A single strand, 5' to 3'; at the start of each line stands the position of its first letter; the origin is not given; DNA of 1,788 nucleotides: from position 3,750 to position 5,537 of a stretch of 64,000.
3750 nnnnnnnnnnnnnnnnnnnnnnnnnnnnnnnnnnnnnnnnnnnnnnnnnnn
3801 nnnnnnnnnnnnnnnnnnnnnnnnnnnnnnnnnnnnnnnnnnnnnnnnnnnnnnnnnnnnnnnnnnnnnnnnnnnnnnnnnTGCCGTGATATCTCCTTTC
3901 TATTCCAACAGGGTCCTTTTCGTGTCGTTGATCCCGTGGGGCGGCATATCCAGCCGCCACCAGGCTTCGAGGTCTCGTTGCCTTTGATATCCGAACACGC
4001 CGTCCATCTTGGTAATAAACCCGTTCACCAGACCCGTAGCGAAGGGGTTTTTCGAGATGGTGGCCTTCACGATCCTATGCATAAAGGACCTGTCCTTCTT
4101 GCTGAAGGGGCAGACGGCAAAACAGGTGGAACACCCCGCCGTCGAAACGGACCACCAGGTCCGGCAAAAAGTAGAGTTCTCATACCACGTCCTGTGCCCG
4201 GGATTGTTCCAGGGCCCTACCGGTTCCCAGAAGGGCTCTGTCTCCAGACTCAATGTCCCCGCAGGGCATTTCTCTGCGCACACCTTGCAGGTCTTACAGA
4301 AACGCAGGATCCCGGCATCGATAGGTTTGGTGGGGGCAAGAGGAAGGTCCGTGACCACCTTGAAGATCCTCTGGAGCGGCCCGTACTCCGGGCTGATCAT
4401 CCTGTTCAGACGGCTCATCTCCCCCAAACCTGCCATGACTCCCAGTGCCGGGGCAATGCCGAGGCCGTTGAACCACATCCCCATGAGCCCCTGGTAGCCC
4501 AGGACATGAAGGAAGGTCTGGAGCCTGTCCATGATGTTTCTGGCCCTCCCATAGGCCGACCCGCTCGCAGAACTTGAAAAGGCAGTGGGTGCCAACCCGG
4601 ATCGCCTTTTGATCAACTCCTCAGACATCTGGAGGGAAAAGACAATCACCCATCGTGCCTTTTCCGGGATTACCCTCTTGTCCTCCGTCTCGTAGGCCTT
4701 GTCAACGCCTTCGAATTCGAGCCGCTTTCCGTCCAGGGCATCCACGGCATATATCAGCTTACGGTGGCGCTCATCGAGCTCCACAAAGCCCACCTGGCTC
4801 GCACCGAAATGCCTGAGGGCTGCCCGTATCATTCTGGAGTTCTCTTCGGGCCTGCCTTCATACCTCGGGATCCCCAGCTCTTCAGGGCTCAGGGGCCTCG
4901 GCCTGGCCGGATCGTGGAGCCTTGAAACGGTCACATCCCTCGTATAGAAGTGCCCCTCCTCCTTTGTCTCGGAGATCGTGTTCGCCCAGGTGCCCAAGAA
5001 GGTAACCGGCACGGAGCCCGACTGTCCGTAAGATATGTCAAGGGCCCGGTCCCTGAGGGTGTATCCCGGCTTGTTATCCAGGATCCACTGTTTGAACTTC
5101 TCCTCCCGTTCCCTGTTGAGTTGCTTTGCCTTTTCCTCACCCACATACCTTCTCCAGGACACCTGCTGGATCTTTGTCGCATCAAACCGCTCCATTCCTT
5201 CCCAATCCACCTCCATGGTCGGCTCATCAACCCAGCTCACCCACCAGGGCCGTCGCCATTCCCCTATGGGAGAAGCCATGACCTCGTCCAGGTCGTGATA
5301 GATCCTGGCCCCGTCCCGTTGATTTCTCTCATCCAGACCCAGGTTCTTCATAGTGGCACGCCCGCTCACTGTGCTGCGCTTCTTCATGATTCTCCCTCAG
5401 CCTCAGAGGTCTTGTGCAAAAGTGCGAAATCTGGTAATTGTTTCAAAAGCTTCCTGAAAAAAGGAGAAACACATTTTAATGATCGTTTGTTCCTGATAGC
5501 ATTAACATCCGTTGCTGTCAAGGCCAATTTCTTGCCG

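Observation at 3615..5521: rdhA/rdhB pair in which RdhA has a decayed Tat signal, next to a TRAP transporter and under the shared operator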

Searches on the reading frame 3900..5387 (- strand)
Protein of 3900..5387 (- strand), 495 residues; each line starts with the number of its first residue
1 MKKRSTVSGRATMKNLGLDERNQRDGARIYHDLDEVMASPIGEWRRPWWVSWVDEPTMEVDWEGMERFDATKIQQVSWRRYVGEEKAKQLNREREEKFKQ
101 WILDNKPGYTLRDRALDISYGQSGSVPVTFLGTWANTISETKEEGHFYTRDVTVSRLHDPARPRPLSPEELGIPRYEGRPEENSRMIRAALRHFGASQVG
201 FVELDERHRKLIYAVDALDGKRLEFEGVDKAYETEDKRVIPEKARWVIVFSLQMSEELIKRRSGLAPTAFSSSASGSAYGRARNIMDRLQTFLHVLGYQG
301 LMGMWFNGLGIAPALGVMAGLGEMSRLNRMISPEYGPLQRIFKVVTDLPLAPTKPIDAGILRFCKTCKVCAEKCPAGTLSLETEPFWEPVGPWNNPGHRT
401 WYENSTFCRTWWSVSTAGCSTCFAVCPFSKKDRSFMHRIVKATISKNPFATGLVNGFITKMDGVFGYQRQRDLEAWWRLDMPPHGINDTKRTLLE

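Call 3: search_protein_families(library=pfam, proteins=[window:3900-5387:-], max_evalue=0.01)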
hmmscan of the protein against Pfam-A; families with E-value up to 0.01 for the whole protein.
window:3900-5387:- (495 aa): 6 families
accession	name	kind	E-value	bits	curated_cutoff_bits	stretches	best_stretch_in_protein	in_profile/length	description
PF13486.11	Dehalogenase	-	8.2e-27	94.6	24.3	1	45-350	1-306/306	Reductive dehalogenase subunit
PF13484.11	Fer4_16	-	8e-07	30.2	30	1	364-428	2-65/66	4Fe-4S double cluster binding domain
PF12838.12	Fer4_7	-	5.1e-05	24.1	27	1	364-428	2-50/52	4Fe-4S dicluster domain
PF13237.11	Fer4_10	-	0.00018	21.8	25.5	0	364-376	9-21/53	4Fe-4S dicluster domain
PF13183.11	Fer4_8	-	0.00041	21.3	27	0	363-377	53-67/68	4Fe-4S dicluster domain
PF13534.11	Fer4_17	-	0.0097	16.9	22.2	0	364-376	46-58/61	4Fe-4S dicluster domain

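Call 4: search_protein_families(library=ncbifam, proteins=[window:3900-5387:-], max_evalue=0.1)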
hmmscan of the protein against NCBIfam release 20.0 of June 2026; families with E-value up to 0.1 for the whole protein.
window:3900-5387:- (495 aa): 8 families
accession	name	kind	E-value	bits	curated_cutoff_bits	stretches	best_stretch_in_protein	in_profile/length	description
TIGR02486.1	RDH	subfamily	7.1e-83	279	160.35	1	176-467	2-313/314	reductive dehalogenase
TIGR00276.1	TIGR00276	equivalog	2.4e-08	33.4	200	1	189-379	3-196/337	tRNA epoxyqueuosine(34) reductase QueG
TIGR02179.1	PorD_KorD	subfamily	0.0014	18.7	60.05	1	362-384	55-77/78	2-oxoacid:acceptor oxidoreductase, delta subunit, pyruvate/2-ketoisovalerate family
NF007205.0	PRK09626.1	equivalog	0.0023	17.9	93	1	364-384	19-39/105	2-oxoglutarate-acceptor oxidoreductase subunit OorD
NF040684.1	PorD_Arch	equivalog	0.0082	16.2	120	1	363-384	63-84/85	pyruvate synthase subunit PorD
TIGR01944.1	rnfB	subfamily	0.015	14.9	68.7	0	356-384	137-165/190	RnfABCDGE type electron transport complex subunit B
NF042909.1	FMH_DH_FwdF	exception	0.056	12.5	375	0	364-383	140-159/336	tungsten-dependent formylmethanofuran dehydrogenase subunit FwdF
NF007204.0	PRK09625.1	equivalog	0.085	12.9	125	0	361-381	88-108/133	pyruvate flavodoxin oxidoreductase subunit delta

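Call 5: find_homologous_proteins(query=window:3900-5387:-, max_evalue=1e-10)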
Query window:3900-5387:- (495 aa): 1157 proteins with E <= 1e-10 among 8000 candidates; the best 120 are listed.
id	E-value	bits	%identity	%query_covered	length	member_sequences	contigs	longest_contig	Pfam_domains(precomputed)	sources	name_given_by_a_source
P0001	0.0e+0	1158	99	100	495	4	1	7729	PF13486.11,PF13484.12,PF12838.13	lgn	-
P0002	1.3e-275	933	78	100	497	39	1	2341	PF13486.11,PF13484.12,PF12838.13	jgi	jgi:epoxyqueuosine reductase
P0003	2.1e-259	879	74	100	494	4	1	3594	PF13486.11,PF13484.12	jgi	-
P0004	1.7e-255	866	73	100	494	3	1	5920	PF13486.11,PF13484.12,PF12838.13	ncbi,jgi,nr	ncbi:MAG: reductive dehalogenase [Deltaproteobacteria bacterium]|nr:reductive dehalogenase [Deltapro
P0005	4.4e-255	865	74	97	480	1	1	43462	PF13486.11,PF13484.12,PF12838.13,PF13183.12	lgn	-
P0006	4.5e-241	819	68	100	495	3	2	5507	PF13486.11,PF13484.12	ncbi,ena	-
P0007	1.4e-236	804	69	97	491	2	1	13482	PF13486.11,PF13484.12,PF12838.13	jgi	jgi:reductive dehalogenase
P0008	3.2e-235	800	66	100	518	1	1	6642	PF13486.11,PF13484.12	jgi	jgi:reductive dehalogenase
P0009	6.3e-235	799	68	100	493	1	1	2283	PF13486.11,PF13484.12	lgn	-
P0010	7.8e-235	798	66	100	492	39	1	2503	PF13486.11,PF13484.12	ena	-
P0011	2.7e-233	793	66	100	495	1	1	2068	PF13486.11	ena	-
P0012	4.5e-233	793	65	100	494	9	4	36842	PF13486.11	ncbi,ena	-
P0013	3.7e-232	790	68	100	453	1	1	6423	PF13486.11,PF13484.12,PF12838.13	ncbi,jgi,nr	ncbi:MAG: reductive dehalogenase [Deltaproteobacteria bacterium]|nr:reductive dehalogenase [Deltapro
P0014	2.8e-231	787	66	100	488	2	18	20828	PF13486.11,PF13484.12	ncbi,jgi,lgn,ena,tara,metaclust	jgi:reductive dehalogenase|tara:strand:+ start:1168 stop:2634 length:1467 start_codon:yes stop_codon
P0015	3.3e-231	786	67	99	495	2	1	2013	PF13486.11,PF13484.12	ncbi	-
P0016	7.5e-230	782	69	99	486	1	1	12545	PF13486.11,PF13484.12,PF12838.13,PF13183.12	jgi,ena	-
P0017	1.5e-227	774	64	100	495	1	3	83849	PF13486.11,PF13484.12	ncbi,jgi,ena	-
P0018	1.3e-226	771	66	100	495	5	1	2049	PF13486.11,PF13484.12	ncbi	-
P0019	7.7e-226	769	66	100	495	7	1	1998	PF13486.11,PF13484.12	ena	-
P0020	6.0e-223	759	64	100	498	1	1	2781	PF13486.11,PF13484.12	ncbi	-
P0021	2.6e-222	757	64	100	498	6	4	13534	PF13486.11,PF13484.12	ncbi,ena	-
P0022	1.0e-219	748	65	98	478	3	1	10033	PF13486.11,PF13484.12,PF12838.13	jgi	-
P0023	1.7e-218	744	63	100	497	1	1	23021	PF13486.11,PF13484.12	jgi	jgi:epoxyqueuosine reductase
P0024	4.5e-215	733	64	98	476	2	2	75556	PF13486.11,PF13484.12,PF12838.13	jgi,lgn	jgi:reductive dehalogenase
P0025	1.2e-214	732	64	100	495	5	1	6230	PF13486.11,PF13484.12,PF12838.13,PF13183.12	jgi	-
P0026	2.6e-213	727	63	100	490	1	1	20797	PF13486.11,PF13484.12,PF12838.13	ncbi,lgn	-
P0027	9.1e-212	722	62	100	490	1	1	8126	PF13486.11,PF13484.12,PF12838.13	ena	-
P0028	1.7e-209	715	63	100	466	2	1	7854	PF13486.11,PF13484.12,PF12838.13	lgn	-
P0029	5.4e-207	706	60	100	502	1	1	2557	PF13486.11,PF13484.12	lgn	-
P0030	2.2e-205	701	58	100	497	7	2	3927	PF13486.11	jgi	jgi:reductive dehalogenase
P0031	2.6e-205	701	61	100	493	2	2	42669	PF13486.11,PF13484.12,PF12838.13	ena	-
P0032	2.2e-204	698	64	94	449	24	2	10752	PF13486.11,PF13484.12,PF12838.13,PF13183.12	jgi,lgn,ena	-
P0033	1.1e-203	696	59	100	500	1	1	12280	PF13486.11,PF13484.12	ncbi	ncbi:reductive dehalogenase [Pseudomonadota bacterium]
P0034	2.9e-203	694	58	100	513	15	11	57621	PF13486.11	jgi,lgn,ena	jgi:reductive dehalogenase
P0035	1.5e-202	692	62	97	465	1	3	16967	PF13486.11,PF13484.12,PF12838.13,PF13237.12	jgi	-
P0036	2.0e-202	691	61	100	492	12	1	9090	PF13486.11,PF13484.12,PF12838.13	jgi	jgi:reductive dehalogenase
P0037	6.5e-202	690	60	100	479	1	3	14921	PF13486.11,PF13484.12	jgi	-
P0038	3.5e-201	687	60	100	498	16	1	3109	PF13486.11,PF13484.12,PF12838.13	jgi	jgi:reductive dehalogenase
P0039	2.4e-200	685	59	100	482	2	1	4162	PF13486.11,PF13484.12,PF12838.13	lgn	-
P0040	1.4e-197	675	61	100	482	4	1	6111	PF13486.11,PF13484.12,PF12838.13,PF13187.12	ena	-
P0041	2.9e-197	674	73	80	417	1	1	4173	PF13486.11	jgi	jgi:reductive dehalogenase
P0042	1.2e-195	669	63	94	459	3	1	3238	PF13486.11,PF13484.12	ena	-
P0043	1.3e-193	662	60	100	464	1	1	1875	PF13486.11,PF13484.12,PF12838.13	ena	-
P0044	4.9e-192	657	59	98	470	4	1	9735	PF13486.11,PF13484.12,PF12838.13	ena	-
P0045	1.5e-191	656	61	100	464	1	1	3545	PF13486.11,PF13484.12,PF12838.13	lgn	-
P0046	3.4e-191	654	63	89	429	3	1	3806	PF13486.11,PF13484.12,PF12838.13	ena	-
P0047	7.0e-191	653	59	99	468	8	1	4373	PF13486.11,PF13484.12,PF12838.13,PF13183.12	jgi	jgi:reductive dehalogenase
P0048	1.2e-189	649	58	99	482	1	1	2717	PF13486.11,PF13484.12,PF12838.13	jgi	-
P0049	5.7e-188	644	59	100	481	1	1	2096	PF13486.11,PF13484.12,PF12838.13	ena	-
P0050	7.6e-188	643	58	100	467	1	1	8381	PF13486.11,PF13484.12,PF12838.13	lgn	-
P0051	5.2e-187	641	59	100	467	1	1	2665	PF13486.11,PF13484.12,PF12838.13,PF13183.12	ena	-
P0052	7.5e-186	637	58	100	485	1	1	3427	PF13486.11,PF13484.12,PF12838.13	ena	-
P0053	2.1e-185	635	59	100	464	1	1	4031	PF13486.11,PF13484.12,PF12838.13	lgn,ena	-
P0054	3.0e-184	631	58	100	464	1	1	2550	PF13486.11,PF13484.12,PF12838.13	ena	-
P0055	5.1e-184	631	56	100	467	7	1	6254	PF13486.11,PF13484.12,PF12838.13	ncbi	-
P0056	2.4e-183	628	58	100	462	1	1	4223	PF13486.11,PF13484.12,PF12838.13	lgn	-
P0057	4.1e-183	628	59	96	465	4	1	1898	PF13486.11,PF13484.12,PF12838.13,PF13237.12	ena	-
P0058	1.2e-182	626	59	96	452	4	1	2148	PF13486.11,PF13484.12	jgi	-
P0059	1.4e-182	626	58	97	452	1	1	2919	PF13486.11,PF13484.12,PF12838.13,PF13237.12,PF13183.12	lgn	-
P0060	5.4e-182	624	57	100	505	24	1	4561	PF13486.11,PF13484.12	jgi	jgi:reductive dehalogenase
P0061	6.5e-182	624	57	99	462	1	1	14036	PF13486.11,PF13484.12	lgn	-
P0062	1.8e-181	622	56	100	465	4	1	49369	PF13486.11,PF13484.12,PF12838.13,PF13183.12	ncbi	ncbi:reductive dehalogenase [Chloroflexota bacterium]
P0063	2.3e-180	619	55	100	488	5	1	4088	PF13486.11,PF13484.12,PF12838.13,PF13237.12,PF13187.12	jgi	jgi:epoxyqueuosine reductase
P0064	5.3e-180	617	59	92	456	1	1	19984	PF13486.11,PF13484.12,PF12838.13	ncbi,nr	ncbi:MAG: reductive dehalogenase [Chloroflexi bacterium]|nr:reductive dehalogenase [Chloroflexota ba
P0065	6.9e-179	614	55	100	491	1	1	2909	PF13486.11,PF13484.12,PF12838.13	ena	-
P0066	4.3e-178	611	57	98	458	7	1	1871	PF13486.11,PF13484.12,PF12838.13,PF13187.12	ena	-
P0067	1.9e-177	609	55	100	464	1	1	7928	PF13486.11,PF13484.12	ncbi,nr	ncbi:MAG: reductive dehalogenase [Chloroflexi bacterium]|nr:reductive dehalogenase [Chloroflexota ba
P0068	3.6e-177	608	57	94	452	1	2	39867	PF13486.11,PF13484.12,PF12838.13,PF13183.12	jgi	-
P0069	1.1e-176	606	55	100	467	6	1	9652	PF13486.11,PF13484.12,PF12838.13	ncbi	-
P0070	2.8e-176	605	54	99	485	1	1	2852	PF13486.11,PF13484.12,PF12838.13,PF13187.12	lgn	-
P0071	3.3e-176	605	58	94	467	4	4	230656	PF13486.11,PF13484.12,PF12838.13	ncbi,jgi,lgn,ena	jgi:reductive dehalogenase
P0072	2.3e-175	602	55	100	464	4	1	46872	PF13486.11,PF13484.12,PF12838.13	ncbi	ncbi:reductive dehalogenase [Chloroflexota bacterium]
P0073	2.7e-175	602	54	100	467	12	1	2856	PF13486.11,PF13484.12,PF12838.13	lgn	-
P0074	9.0e-175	600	54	100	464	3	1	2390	PF13486.11,PF13484.12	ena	-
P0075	2.5e-174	599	81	63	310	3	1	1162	PF13486.11,PF13484.12,PF12838.13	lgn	-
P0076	4.5e-174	598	56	100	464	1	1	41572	PF13486.11,PF13484.12,PF12838.13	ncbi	ncbi:reductive dehalogenase [Chloroflexota bacterium]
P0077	6.0e-172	591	56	100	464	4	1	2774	PF13486.11,PF13484.12,PF12838.13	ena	-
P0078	7.8e-172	590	55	99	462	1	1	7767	PF13486.11,PF13484.12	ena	-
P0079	8.2e-172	590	55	98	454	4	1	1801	PF13486.11,PF13484.12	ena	-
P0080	1.9e-171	589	55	98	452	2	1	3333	PF13486.11,PF13484.12,PF12838.13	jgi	-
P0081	7.8e-170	584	55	100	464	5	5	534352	PF13486.11,PF13484.12,PF12838.13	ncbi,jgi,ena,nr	ncbi:MAG: reductive dehalogenase [Chloroflexi bacterium]|jgi:epoxyqueuosine reductase|nr:reductive d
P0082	7.8e-169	581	55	96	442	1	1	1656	PF13486.11,PF13484.12,PF12838.13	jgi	jgi:epoxyqueuosine reductase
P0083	1.6e-168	580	55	100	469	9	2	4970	PF13486.11,PF13484.12,PF12838.13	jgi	jgi:reductive dehalogenase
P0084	6.5e-168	578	71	67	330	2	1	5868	PF13486.11,PF13484.12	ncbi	-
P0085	1.1e-167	577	65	77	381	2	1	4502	PF13486.11,PF13484.12,PF12838.13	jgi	jgi:epoxyqueuosine reductase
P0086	3.9e-165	568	71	67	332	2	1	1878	PF13486.11,PF13484.12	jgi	-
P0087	1.3e-164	567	77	63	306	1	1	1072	PF13486.11,PF13484.12,PF12838.13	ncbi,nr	ncbi:MAG: reductive dehalogenase, partial [Dehalococcoidia bacterium]|nr:reductive dehalogenase [Deh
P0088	5.0e-164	565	55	96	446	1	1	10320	PF13486.11,PF13484.12,PF12838.13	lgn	-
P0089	9.3e-163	561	53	98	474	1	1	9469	PF13486.11,PF13484.12,PF12838.13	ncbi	ncbi:reductive dehalogenase [Chloroflexota bacterium]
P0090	2.4e-155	536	51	92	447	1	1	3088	PF13486.11,PF13484.12,PF12838.13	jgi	jgi:reductive dehalogenase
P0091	4.0e-151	522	53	88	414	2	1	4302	PF13486.11,PF13484.12,PF12838.13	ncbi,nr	ncbi:MAG: reductive dehalogenase, partial [Chloroflexi bacterium]|nr:reductive dehalogenase [Chlorof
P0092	7.9e-146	505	62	73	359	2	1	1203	PF13486.11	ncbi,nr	ncbi:MAG: reductive dehalogenase, partial [Rhodospirillales bacterium]|nr:reductive dehalogenase [Rh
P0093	3.2e-145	503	64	65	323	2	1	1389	PF13486.11,PF13484.12,PF12838.13,PF13187.12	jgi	jgi:epoxyqueuosine reductase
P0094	2.1e-140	487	57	78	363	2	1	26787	PF13486.11,PF13484.12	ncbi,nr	ncbi:MAG: reductive dehalogenase, partial [Chloroflexi bacterium]|nr:reductive dehalogenase [Chlorof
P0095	2.5e-140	487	57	75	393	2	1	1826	PF13486.11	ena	-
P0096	2.1e-137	477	49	89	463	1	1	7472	PF13486.11,PF10518.15,PF13484.12,PF12838.13,PF13183.12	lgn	-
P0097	1.0e-135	471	49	94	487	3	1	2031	PF13486.11,PF13484.12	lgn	-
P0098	3.1e-135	470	65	63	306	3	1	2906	PF13486.11,PF13484.12,PF12838.13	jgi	-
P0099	2.5e-134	467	50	90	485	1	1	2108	PF13486.11,PF00037.33,PF13484.12,PF12838.13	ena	-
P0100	3.0e-134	466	49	90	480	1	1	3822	PF13486.11,PF13484.12,PF12838.13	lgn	-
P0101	3.3e-134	466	66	60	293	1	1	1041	PF13486.11,PF13484.12,PF12838.13,PF13237.12,PF13183.12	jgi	-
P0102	1.2e-133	465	50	91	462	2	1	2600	PF13486.11,PF12837.13,PF00037.33,PF13484.12,PF12838.13,PF13183.12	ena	-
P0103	1.4e-133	464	50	91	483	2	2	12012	PF13486.11,PF13484.12,PF12838.13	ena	-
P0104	2.6e-133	463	50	90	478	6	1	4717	PF13486.11,PF13484.12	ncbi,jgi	-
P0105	1.2e-132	461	48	94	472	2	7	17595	PF13486.11,PF13484.12,PF12838.13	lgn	-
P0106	1.9e-132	461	48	92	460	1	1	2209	PF13486.11,PF13484.12,PF12838.13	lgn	-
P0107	1.9e-132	461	48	92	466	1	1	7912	PF13486.11,PF13484.12,PF12838.13,PF13183.12,PF13187.12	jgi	jgi:reductive dehalogenase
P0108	3.1e-132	460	48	91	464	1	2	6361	PF13486.11,PF12837.13,PF00037.33,PF13484.12,PF12838.13,PF13183.12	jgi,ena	-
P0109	4.9e-132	459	48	94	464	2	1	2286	PF13486.11,PF13484.12,PF12838.13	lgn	-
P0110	7.1e-132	459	50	91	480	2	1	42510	PF13486.11,PF13484.12,PF12838.13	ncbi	ncbi:MAG: reductive dehalogenase [Nitriliruptoraceae bacterium]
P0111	2.4e-131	457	47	99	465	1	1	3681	PF13486.11,PF00037.33,PF13484.12,PF12838.13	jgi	jgi:epoxyqueuosine reductase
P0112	2.5e-131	457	46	99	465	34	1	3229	PF13486.11,PF13484.12,PF12838.13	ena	-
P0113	3.1e-131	457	48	90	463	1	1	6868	PF13486.11,PF13484.12,PF12838.13,PF13237.12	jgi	jgi:reductive dehalogenase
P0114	4.4e-131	456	48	93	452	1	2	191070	PF13486.11,PF13484.12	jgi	-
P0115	5.2e-131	456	49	91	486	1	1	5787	PF13486.11,PF00037.33,PF13484.12,PF12838.13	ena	-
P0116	5.8e-131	456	48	91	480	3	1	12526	PF13486.11,PF00037.33,PF13484.12,PF12838.13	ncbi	-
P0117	9.0e-131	455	49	90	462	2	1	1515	PF13486.11,PF00037.33,PF13484.12,PF12838.13,PF13183.12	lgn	-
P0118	9.3e-131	455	49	92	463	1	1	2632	PF13486.11,PF00037.33,PF13484.12,PF12838.13,PF13183.12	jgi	jgi:epoxyqueuosine reductase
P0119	1.1e-130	455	48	91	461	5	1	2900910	PF13486.11,PF13484.12,PF12838.13,PF13237.12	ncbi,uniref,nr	ncbi:reductive dehalogenase [Aggregatilinea lenta]|uniref:reductive dehalogenase n=1 Tax=Aggregatili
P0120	2.0e-130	454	46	99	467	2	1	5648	PF13486.11,PF13484.12,PF12838.13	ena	-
